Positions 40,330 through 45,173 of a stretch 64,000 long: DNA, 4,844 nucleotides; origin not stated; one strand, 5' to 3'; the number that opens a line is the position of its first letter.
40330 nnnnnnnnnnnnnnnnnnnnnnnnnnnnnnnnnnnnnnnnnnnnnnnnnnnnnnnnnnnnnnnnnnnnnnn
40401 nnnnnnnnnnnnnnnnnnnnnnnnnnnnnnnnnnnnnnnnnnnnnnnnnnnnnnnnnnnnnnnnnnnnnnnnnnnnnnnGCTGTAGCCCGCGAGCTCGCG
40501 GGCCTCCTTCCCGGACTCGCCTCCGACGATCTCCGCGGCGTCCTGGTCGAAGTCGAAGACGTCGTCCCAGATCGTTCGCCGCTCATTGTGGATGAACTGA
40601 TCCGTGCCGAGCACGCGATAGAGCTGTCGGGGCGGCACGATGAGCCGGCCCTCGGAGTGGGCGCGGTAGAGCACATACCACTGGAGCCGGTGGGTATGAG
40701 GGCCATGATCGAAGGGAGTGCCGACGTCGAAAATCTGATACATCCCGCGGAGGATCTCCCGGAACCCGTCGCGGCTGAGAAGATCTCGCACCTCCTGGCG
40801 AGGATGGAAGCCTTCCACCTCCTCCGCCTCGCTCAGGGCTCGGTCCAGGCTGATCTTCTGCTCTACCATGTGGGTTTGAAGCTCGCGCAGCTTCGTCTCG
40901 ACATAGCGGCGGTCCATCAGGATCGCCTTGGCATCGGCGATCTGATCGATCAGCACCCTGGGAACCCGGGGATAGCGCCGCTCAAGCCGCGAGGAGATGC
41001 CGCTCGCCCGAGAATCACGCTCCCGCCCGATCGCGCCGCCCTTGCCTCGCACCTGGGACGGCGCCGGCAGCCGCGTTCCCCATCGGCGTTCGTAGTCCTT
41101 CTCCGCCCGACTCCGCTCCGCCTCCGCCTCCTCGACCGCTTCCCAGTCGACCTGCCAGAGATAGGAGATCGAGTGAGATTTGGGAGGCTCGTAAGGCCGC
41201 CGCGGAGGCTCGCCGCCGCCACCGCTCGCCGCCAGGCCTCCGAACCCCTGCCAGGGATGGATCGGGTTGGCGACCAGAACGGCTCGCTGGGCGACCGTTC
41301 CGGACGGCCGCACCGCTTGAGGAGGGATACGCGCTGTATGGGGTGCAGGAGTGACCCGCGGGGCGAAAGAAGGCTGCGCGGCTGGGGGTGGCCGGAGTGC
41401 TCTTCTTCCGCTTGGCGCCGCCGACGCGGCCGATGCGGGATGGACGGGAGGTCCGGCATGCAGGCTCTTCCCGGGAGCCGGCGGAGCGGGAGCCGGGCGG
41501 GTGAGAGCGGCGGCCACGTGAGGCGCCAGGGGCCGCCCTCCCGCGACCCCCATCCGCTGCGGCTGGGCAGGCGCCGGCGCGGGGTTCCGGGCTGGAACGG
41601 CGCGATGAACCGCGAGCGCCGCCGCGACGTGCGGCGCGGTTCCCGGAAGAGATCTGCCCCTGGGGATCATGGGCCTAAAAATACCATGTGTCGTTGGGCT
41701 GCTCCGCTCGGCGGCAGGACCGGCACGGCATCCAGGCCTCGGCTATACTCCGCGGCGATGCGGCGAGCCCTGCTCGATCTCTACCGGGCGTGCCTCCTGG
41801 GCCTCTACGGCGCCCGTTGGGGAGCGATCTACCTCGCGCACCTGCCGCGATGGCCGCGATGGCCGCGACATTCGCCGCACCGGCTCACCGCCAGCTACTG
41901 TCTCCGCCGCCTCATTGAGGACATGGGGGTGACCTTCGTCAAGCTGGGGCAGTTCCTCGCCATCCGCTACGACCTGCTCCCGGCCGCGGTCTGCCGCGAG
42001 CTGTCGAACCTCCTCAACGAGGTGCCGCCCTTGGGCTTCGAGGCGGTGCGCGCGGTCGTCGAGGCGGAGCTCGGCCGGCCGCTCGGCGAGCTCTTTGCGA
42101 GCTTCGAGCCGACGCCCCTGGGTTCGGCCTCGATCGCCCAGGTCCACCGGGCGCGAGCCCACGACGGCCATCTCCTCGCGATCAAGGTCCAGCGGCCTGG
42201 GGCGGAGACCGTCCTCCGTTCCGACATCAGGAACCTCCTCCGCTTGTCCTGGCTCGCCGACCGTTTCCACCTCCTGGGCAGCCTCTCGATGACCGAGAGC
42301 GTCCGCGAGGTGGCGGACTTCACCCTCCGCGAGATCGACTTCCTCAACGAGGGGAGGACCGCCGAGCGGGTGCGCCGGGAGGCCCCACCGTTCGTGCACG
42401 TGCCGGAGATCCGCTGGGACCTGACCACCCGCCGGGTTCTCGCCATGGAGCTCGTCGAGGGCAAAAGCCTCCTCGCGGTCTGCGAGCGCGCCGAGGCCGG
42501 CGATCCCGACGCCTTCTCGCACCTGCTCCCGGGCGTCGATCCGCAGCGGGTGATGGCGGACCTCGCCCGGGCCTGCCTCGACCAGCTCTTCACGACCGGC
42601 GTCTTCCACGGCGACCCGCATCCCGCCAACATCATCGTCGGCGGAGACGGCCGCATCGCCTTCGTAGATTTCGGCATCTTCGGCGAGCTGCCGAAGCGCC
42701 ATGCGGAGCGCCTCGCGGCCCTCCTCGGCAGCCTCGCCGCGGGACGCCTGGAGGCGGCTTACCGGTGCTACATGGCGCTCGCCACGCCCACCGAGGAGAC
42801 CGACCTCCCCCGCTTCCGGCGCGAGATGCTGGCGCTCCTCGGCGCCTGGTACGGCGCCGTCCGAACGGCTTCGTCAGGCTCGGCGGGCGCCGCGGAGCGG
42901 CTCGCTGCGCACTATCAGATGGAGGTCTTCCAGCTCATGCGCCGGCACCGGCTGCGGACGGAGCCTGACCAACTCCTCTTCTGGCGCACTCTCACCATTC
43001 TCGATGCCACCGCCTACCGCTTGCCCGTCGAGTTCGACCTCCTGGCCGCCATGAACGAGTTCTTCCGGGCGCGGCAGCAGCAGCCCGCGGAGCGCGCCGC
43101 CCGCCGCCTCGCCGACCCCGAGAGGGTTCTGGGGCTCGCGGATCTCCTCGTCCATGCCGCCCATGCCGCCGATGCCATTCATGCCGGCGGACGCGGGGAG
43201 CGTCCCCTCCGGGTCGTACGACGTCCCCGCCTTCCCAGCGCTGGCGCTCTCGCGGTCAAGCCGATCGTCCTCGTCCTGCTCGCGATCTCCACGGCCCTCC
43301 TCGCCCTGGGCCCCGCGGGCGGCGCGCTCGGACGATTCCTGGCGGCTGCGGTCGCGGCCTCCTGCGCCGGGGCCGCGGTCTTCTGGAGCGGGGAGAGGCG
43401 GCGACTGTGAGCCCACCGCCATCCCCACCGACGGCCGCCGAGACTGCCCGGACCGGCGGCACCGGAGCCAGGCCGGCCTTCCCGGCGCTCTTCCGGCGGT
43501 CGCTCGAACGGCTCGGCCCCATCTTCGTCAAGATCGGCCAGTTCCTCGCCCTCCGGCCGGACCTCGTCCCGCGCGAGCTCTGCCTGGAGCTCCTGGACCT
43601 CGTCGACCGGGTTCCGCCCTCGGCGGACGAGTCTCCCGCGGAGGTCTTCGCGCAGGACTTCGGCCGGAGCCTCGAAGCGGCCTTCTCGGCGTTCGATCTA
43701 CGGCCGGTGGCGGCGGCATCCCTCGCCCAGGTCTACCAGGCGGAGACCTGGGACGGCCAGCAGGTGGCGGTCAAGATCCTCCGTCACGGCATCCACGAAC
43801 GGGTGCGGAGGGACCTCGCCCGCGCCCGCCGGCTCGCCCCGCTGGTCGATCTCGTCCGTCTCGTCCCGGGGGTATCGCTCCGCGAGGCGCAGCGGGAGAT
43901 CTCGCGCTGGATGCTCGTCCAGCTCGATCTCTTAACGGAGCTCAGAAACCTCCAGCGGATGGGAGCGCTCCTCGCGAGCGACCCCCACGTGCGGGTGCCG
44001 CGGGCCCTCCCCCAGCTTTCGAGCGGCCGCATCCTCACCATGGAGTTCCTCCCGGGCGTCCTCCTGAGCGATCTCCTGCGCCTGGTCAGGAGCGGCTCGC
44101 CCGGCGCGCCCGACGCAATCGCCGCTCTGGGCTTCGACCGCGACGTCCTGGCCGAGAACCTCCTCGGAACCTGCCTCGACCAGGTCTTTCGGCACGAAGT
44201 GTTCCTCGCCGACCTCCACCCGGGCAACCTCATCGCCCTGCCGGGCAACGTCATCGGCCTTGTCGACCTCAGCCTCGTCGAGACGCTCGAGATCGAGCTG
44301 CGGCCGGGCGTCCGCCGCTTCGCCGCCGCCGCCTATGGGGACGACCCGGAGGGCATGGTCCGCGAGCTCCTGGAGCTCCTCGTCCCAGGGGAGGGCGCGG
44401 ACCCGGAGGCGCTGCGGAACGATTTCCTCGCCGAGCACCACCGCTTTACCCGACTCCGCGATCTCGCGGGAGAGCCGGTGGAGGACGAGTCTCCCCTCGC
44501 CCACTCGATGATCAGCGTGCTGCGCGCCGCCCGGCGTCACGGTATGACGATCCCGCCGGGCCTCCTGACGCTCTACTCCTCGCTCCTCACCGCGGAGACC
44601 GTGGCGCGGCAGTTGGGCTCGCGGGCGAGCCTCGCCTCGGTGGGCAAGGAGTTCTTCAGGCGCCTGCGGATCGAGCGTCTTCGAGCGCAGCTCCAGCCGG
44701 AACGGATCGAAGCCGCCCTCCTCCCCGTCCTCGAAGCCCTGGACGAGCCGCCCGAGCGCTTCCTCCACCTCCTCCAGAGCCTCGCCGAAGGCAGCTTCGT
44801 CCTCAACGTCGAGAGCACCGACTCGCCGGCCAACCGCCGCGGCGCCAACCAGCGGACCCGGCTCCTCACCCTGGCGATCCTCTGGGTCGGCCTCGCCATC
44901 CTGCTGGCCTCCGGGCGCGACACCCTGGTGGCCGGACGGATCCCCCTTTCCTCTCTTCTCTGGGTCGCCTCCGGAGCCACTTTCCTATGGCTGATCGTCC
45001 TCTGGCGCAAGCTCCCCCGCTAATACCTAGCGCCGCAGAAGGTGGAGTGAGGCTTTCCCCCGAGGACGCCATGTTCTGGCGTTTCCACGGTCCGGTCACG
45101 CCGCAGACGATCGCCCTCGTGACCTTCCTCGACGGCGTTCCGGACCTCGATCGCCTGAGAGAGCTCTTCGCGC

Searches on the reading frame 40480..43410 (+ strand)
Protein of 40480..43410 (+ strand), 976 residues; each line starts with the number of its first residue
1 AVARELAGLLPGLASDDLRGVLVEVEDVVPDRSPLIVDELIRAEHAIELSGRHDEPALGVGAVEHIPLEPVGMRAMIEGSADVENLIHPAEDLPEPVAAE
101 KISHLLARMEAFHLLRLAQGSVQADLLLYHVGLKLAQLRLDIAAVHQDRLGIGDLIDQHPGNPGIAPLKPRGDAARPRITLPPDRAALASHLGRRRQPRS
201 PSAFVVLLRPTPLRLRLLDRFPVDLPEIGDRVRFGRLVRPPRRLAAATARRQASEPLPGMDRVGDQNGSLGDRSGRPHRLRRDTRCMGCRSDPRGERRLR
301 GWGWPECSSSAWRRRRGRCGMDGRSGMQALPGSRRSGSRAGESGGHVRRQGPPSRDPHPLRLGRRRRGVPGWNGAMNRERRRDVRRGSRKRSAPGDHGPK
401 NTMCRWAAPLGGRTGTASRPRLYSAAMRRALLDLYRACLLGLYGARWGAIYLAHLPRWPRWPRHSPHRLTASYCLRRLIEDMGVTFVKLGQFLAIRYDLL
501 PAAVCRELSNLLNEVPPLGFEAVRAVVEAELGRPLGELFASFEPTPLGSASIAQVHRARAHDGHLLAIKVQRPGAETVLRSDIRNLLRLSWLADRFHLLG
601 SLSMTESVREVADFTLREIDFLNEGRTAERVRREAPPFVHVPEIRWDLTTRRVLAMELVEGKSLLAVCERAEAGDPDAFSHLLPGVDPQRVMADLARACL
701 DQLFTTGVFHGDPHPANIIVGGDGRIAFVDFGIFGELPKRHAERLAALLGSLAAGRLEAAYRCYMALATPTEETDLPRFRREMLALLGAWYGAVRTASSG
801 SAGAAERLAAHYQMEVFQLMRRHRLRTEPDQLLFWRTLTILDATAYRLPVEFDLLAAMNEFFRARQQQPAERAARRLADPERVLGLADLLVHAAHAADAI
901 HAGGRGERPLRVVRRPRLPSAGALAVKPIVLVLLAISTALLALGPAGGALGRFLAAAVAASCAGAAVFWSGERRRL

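Call 22: search_protein_families(library=pfam, proteins=[window:40480-43410:+], max_evalue=0.01)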
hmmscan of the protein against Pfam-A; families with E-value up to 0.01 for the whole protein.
window:40480-43410:+ (976 aa): 3 families
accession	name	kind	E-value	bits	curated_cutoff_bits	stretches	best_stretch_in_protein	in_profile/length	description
PF03109.22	ABC1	-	3.5e-57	193.8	22.9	1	511-753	2-233/244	ABC1 atypical kinase-like domain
PF01636.29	APH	-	2e-05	24.9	23.2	1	684-732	141-195/239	Phosphotransferase enzyme family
PF00069.31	Pkinase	-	0.0012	18.8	31.7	1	649-741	70-152/263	Protein kinase domain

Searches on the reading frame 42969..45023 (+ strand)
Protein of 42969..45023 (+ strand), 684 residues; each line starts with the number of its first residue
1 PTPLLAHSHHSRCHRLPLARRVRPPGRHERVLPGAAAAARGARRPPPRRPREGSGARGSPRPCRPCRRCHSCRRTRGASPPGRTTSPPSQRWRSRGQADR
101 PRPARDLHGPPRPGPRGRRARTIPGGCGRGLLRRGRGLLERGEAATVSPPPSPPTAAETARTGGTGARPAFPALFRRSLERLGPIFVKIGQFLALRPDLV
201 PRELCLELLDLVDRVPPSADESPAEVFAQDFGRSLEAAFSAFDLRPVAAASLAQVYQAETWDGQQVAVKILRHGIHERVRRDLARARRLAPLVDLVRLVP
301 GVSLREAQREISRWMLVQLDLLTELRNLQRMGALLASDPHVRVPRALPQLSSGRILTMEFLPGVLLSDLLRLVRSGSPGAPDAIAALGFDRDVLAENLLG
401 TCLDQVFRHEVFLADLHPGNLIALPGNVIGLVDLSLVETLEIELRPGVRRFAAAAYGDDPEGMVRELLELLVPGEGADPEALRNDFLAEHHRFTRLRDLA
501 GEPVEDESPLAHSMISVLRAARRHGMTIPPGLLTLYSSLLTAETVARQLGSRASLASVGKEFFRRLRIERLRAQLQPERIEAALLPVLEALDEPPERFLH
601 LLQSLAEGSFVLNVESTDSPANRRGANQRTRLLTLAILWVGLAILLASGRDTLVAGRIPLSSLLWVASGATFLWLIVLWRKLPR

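Call 22: search_protein_families(library=pfam, proteins=[window:42969-45023:+], max_evalue=0.01)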
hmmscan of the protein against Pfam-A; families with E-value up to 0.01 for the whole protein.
window:42969-45023:+ (684 aa): 1 family
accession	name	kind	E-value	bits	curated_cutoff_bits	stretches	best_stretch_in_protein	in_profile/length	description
PF03109.22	ABC1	-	1.8e-49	168.5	22.9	1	211-464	2-241/244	ABC1 atypical kinase-like domain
